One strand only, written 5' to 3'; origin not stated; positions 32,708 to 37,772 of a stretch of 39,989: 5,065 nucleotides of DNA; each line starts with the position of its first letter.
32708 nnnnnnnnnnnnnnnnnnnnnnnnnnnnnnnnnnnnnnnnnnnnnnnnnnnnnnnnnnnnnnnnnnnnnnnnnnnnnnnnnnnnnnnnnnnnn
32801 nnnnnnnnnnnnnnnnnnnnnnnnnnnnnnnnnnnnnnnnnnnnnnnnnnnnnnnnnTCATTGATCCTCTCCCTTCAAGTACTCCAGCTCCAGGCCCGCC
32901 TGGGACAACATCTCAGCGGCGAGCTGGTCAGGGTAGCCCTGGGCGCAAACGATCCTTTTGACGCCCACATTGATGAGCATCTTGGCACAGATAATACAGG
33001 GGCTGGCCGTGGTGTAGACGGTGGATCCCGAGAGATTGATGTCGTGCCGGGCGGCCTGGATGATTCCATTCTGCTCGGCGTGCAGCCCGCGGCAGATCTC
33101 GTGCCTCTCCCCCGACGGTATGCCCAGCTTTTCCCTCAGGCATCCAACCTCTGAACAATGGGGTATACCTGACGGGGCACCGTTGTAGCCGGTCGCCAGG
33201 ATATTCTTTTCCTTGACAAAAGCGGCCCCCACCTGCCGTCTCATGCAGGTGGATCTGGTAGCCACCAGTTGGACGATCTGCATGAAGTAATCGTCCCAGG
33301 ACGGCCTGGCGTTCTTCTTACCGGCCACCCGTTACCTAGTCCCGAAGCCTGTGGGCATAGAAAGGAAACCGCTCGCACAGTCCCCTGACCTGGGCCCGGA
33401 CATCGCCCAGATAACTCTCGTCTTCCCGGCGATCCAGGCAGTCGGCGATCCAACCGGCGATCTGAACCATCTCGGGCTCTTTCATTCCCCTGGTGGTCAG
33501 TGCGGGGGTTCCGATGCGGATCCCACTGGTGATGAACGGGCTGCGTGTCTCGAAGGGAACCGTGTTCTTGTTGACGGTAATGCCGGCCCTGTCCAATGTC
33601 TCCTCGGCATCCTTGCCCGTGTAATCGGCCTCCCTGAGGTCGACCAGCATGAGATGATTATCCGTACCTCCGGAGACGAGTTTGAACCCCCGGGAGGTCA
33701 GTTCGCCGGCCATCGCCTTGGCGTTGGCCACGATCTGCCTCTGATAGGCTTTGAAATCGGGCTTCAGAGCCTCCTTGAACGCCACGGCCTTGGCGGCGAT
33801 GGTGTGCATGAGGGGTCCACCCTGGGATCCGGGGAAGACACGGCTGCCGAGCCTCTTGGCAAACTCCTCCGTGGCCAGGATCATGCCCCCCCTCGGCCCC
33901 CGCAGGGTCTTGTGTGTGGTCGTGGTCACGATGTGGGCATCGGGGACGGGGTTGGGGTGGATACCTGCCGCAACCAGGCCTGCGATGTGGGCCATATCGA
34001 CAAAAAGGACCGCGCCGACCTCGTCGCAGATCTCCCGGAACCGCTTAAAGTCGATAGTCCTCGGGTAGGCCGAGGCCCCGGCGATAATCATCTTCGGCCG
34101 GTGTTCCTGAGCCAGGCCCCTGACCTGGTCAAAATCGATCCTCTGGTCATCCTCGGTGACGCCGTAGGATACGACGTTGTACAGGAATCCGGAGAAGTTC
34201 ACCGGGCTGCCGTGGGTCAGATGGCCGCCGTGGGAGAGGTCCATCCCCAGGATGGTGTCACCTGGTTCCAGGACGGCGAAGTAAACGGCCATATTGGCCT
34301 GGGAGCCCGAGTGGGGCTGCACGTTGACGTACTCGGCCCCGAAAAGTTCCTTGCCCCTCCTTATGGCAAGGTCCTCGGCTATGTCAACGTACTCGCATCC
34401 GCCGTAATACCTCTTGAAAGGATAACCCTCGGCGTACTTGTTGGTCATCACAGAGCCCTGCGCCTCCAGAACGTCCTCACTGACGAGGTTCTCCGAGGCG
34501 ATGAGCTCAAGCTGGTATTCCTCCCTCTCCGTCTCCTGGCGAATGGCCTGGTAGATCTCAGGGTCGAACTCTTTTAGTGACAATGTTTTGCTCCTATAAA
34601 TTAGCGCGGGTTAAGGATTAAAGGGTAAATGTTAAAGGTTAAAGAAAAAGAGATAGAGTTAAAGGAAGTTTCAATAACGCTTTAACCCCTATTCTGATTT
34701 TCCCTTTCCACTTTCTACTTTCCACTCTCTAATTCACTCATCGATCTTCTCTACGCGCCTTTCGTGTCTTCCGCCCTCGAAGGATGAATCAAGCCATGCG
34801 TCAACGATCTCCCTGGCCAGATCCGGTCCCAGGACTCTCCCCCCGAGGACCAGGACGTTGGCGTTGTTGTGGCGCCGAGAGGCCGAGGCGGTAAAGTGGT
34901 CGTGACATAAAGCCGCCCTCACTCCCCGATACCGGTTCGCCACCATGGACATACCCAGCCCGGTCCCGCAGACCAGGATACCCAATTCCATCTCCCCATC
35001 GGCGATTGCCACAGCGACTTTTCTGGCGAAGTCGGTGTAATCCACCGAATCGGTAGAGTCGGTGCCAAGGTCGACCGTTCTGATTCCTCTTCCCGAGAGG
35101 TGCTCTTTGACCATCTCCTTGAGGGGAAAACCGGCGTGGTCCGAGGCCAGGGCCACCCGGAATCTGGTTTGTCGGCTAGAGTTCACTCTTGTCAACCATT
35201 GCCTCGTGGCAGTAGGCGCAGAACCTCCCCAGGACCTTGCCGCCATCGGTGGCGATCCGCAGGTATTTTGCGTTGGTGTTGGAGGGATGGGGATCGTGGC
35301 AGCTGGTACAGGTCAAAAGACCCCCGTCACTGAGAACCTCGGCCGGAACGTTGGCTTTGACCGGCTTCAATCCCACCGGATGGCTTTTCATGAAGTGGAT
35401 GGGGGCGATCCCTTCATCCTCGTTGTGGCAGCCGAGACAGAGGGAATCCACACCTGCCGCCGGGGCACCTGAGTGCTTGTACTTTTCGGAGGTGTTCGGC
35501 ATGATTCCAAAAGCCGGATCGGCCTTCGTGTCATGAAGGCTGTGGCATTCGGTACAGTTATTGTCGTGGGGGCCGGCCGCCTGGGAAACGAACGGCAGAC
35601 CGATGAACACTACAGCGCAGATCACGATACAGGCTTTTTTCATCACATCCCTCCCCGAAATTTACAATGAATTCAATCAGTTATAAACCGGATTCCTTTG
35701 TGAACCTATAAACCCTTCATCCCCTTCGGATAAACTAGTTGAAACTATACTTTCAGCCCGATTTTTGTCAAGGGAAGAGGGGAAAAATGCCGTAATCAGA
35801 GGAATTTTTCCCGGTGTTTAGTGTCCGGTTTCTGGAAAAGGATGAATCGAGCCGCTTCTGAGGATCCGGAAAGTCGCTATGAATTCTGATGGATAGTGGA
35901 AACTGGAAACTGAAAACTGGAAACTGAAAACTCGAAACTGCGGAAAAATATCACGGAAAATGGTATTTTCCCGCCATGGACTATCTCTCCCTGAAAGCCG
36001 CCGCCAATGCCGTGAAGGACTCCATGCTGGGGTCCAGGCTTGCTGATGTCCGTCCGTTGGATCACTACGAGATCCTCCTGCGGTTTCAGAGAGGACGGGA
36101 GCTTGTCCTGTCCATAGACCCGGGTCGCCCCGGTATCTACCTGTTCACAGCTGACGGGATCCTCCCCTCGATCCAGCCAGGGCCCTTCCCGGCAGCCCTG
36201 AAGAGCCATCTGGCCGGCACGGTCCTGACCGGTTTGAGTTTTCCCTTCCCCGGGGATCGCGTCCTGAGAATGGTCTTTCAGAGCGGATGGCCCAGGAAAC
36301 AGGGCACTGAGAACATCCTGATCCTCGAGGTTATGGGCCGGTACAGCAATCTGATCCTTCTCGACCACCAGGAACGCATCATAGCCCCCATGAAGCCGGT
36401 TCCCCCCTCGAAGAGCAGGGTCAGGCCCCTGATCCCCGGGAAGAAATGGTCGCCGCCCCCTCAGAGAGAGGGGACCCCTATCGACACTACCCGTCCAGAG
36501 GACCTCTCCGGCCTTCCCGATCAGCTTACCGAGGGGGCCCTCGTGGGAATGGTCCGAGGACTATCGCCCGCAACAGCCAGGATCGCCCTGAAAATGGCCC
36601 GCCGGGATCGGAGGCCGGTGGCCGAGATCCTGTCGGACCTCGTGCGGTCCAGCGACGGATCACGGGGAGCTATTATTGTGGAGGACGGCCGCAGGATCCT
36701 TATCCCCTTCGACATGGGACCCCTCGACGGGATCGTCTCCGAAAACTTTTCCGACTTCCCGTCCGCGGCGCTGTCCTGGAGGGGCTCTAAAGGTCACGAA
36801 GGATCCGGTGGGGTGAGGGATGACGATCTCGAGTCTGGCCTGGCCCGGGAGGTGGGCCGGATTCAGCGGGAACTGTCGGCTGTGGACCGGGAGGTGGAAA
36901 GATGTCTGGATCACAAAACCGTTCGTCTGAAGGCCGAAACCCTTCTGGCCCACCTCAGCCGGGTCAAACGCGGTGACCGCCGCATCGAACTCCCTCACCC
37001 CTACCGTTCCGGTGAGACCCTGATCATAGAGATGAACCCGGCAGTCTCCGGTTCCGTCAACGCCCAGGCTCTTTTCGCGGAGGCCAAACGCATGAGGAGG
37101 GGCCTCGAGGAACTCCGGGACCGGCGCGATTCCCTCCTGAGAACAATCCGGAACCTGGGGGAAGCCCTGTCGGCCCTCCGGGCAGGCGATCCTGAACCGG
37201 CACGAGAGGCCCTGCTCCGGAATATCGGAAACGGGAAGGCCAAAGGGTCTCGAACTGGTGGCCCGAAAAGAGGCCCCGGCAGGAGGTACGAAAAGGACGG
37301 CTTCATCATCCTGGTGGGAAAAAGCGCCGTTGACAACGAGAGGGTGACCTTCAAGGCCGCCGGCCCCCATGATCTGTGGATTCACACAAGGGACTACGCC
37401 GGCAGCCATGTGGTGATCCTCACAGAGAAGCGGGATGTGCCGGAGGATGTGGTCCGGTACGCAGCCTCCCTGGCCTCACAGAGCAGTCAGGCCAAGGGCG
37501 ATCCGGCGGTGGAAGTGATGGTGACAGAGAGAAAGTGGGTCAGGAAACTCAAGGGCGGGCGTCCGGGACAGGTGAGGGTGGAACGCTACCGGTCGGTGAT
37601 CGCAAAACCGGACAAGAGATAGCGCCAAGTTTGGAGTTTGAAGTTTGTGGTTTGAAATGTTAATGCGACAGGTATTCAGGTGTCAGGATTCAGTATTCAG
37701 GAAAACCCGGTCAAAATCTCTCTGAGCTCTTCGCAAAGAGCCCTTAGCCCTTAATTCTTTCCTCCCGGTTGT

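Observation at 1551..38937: Nearly every intergenic spacer is filled with 7-nt periodic imperfect tandem arrays from a small set of motif families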

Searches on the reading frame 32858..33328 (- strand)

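Call 9: search_protein_families(library=pfam, proteins=[window:32858-33328:-])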
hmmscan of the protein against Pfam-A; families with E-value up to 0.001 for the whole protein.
window:32858-33328:- (156 aa): 2 families
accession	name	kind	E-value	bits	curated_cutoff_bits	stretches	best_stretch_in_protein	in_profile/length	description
PF00383.29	dCMP_cyt_deam_1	-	1.7e-25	89.3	25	1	10-129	2-101/102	Cytidine and deoxycytidylate deaminase zinc-binding region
PF14437.12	MafB19-deam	-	1.1e-16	61.4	27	1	10-135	2-106/142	MafB19-like deaminase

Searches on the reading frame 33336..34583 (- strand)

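Call 9: search_protein_families(library=pfam, proteins=[window:33336-34583:-])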
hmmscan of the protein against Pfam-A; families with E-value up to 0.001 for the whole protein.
window:33336-34583:- (415 aa): 3 families
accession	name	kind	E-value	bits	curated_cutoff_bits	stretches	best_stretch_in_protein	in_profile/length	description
PF00464.25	SHMT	-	1.3e-175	584.2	27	1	3-379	1-399/399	Serine hydroxymethyltransferase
PF00155.27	Aminotran_1_2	-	1.6e-12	47.8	19.7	1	80-367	54-354/361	Aminotransferase class I and II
PF01212.27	Beta_elim_lyase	-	1.5e-05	24.9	27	1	77-339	41-274/288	Beta-eliminating lyase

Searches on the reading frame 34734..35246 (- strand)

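Call 9: search_protein_families(library=pfam, proteins=[window:34734-35246:-])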
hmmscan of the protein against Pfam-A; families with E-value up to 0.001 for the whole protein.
window:34734-35246:- (170 aa): 1 family
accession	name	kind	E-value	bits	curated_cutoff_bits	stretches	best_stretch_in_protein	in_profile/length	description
PF02502.23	LacAB_rpiB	-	4.3e-59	198.9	24.7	1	31-168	1-138/138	Ribose/Galactose Isomerase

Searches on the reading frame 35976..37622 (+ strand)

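Call 9: search_protein_families(library=pfam, proteins=[window:35976-37622:+])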
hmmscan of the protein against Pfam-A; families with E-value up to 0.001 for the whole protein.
window:35976-37622:+ (548 aa): 2 families
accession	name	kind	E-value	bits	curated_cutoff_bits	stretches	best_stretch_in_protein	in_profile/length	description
PF05833.16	NFACT_N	-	1.1e-48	166.7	31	1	2-400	1-420/456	NFACT N-terminal and middle domains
PF05670.18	NFACT-R_1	-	1.4e-10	42.1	29.8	1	439-527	7-98/112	NFACT protein RNA binding domain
